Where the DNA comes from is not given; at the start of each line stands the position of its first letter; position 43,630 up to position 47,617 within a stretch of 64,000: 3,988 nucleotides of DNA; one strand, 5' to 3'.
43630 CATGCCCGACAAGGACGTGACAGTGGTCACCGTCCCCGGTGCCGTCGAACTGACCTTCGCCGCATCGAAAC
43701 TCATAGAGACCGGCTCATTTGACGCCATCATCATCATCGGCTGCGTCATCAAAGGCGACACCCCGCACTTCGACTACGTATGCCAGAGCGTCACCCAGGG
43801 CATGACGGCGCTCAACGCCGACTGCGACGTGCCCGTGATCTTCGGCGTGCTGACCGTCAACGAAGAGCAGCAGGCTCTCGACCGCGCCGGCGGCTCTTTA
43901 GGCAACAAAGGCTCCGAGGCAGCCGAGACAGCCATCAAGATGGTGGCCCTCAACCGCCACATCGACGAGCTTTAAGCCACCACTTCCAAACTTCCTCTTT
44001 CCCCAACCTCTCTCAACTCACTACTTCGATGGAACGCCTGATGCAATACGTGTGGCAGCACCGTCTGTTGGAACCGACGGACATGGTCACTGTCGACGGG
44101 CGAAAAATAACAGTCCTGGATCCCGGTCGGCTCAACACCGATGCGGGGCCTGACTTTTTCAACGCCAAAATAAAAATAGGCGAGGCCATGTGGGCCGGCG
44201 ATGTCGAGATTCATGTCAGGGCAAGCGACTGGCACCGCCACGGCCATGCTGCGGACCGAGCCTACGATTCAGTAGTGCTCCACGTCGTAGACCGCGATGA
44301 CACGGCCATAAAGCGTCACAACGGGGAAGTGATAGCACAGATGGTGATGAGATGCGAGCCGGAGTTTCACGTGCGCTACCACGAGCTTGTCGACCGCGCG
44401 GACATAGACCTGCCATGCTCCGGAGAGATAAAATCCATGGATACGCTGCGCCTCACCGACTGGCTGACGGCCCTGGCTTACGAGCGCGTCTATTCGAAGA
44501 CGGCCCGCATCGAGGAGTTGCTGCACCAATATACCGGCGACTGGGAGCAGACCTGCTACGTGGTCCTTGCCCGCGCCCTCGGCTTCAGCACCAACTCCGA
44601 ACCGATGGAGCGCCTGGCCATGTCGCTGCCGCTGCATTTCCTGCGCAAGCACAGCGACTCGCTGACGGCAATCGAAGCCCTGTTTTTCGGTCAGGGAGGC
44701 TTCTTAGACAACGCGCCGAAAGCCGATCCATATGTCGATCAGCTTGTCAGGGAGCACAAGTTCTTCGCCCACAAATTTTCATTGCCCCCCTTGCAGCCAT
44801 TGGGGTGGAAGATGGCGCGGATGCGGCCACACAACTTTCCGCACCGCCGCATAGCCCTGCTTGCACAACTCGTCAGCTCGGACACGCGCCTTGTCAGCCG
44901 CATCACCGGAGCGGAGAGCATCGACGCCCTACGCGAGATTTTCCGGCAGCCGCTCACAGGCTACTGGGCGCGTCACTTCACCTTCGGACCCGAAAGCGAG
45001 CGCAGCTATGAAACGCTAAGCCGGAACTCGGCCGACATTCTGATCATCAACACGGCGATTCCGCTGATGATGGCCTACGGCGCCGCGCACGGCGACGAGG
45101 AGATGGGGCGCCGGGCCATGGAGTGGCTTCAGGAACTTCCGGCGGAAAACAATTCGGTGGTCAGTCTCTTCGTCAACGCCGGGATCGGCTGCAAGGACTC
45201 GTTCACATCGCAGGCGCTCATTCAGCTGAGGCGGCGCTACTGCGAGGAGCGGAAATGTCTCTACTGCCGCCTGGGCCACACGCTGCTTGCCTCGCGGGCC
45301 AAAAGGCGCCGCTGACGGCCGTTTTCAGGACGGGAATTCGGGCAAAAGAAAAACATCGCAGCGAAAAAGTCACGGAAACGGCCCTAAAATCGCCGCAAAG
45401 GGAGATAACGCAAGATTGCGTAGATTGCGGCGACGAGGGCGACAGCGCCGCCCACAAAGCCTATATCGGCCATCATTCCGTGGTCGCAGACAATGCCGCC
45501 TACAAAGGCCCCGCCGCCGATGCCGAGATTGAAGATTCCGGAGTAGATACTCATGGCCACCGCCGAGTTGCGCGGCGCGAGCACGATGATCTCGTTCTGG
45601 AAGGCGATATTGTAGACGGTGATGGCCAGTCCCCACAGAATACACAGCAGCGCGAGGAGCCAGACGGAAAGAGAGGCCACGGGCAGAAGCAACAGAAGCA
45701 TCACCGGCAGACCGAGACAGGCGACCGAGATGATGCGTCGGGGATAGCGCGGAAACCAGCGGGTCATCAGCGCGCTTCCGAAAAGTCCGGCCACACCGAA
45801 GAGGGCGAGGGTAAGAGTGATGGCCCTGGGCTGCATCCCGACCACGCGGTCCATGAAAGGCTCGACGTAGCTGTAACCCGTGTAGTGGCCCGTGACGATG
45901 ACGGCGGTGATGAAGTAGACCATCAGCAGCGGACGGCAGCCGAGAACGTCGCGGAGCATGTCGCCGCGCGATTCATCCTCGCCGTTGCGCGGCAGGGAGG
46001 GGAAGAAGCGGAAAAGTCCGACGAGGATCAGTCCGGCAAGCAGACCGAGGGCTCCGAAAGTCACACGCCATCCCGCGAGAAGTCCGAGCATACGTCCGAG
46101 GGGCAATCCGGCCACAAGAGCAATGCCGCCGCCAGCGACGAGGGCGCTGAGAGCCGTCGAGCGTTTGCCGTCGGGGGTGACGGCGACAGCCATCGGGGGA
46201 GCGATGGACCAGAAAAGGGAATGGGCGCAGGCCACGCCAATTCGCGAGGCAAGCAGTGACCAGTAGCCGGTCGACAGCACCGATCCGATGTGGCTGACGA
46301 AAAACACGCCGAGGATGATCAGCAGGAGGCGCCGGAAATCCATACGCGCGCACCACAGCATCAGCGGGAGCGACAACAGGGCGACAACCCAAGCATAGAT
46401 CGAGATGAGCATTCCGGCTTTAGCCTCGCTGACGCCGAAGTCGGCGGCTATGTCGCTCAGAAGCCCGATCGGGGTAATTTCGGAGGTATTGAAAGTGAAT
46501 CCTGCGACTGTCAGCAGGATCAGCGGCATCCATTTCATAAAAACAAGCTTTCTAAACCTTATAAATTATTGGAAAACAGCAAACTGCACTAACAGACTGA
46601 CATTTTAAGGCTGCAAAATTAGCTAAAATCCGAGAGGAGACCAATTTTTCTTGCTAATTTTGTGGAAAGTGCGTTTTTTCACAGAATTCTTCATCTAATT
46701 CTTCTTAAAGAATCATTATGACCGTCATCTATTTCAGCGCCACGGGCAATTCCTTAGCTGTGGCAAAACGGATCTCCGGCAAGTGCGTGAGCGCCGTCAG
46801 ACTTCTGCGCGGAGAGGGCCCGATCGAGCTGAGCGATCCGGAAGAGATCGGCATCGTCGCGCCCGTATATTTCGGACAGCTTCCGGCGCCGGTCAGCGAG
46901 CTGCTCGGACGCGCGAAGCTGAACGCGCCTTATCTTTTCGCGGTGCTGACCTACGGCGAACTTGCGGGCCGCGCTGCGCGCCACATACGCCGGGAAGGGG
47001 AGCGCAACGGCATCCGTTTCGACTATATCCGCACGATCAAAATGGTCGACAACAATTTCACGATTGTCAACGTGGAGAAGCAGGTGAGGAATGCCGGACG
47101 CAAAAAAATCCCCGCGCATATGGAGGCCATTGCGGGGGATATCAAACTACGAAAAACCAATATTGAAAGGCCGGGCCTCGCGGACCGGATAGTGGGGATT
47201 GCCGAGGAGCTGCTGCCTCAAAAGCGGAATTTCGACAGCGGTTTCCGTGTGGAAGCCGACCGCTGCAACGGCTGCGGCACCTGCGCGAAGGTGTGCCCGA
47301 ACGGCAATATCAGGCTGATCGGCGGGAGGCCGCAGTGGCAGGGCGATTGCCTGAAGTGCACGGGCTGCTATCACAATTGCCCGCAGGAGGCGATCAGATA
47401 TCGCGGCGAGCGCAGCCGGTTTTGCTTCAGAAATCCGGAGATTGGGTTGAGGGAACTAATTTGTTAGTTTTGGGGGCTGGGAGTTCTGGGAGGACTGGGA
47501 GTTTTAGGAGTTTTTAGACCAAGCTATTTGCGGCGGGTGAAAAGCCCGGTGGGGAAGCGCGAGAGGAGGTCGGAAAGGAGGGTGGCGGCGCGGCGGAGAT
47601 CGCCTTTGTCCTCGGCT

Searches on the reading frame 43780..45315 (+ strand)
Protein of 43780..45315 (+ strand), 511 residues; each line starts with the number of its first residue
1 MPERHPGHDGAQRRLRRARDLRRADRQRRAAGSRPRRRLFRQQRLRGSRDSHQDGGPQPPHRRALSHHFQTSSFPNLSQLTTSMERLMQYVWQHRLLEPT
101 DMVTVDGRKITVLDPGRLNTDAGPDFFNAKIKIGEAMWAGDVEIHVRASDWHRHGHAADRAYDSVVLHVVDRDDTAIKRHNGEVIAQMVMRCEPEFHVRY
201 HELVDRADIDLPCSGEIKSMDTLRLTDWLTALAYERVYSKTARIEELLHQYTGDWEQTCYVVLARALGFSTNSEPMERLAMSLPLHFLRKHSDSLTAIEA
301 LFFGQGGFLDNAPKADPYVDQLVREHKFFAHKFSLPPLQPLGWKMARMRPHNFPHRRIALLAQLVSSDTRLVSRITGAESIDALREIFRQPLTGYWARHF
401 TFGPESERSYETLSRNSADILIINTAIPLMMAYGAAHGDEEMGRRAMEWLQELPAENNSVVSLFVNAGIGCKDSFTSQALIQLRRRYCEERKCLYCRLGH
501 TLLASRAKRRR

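Call 70: search_protein_families(library=pfam, proteins=[window:43780-45315:+], max_evalue=0.00001)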
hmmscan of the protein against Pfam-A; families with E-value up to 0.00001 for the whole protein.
window:43780-45315:+ (511 aa): 1 family
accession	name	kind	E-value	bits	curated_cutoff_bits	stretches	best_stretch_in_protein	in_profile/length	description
PF11013.13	DUF2851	-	2.9e-136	454.8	25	1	85-459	1-375/375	Protein of unknown function (DUF2851)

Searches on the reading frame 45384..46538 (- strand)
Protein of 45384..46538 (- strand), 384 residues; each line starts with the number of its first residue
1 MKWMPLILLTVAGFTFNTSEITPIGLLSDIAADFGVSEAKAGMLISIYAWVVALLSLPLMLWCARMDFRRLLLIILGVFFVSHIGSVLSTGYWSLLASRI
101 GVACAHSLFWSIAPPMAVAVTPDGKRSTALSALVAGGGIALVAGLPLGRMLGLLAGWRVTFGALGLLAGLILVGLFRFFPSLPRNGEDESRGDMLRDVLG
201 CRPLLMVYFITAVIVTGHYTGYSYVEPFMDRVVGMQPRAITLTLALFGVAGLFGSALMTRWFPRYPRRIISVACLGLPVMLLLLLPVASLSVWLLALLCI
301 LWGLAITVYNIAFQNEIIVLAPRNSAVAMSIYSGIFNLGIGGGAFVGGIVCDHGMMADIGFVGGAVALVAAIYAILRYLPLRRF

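Call 84: search_protein_families(library=pfam, proteins=[window:45384-46538:-], max_evalue=0.00001)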
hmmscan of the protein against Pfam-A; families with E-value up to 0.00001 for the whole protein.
window:45384-46538:- (384 aa): 1 family
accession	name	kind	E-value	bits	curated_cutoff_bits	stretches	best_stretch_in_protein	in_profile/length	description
PF07690.21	MFS_1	-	1.2e-40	140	33.4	2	11-324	3-326/347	Major Facilitator Superfamily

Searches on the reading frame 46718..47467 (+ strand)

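Call 84: search_protein_families(library=pfam, proteins=[window:46718-47467:+], max_evalue=0.00001)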
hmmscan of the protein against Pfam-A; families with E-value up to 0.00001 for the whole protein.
window:46718-47467:+ (249 aa): 10 families
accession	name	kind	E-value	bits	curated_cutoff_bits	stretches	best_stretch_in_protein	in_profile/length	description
PF13187.11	Fer4_9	-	1.2e-08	35.2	27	1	182-226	1-52/52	4Fe-4S dicluster domain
PF12838.12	Fer4_7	-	1.7e-08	35.2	27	0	177-196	32-51/52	4Fe-4S dicluster domain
PF14697.11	Fer4_21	-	5.3e-08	33.3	35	0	176-199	34-58/59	4Fe-4S dicluster domain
PF00037.32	Fer4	-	5.5e-08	32.7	21.1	1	178-198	3-23/24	4Fe-4S binding domain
PF13484.11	Fer4_16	-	1.5e-07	32.6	30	0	182-199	1-18/66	4Fe-4S double cluster binding domain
PF12724.12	Flavodoxin_5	-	1e-06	29.5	27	1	3-80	2-85/145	Flavodoxin domain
PF13183.11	Fer4_8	-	2.7e-06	28.2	27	0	176-196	47-67/68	4Fe-4S dicluster domain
PF12837.12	Fer4_6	-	3e-06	27.3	25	1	177-197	3-23/24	4Fe-4S binding domain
PF25160.1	LdpA_Fe-S-bd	-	7e-06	26.2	27.6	0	177-199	22-44/49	LdpA Fe-S cluster-binding domain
PF13237.11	Fer4_10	-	9.9e-06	25.8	25.5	0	178-222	4-53/53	4Fe-4S dicluster domain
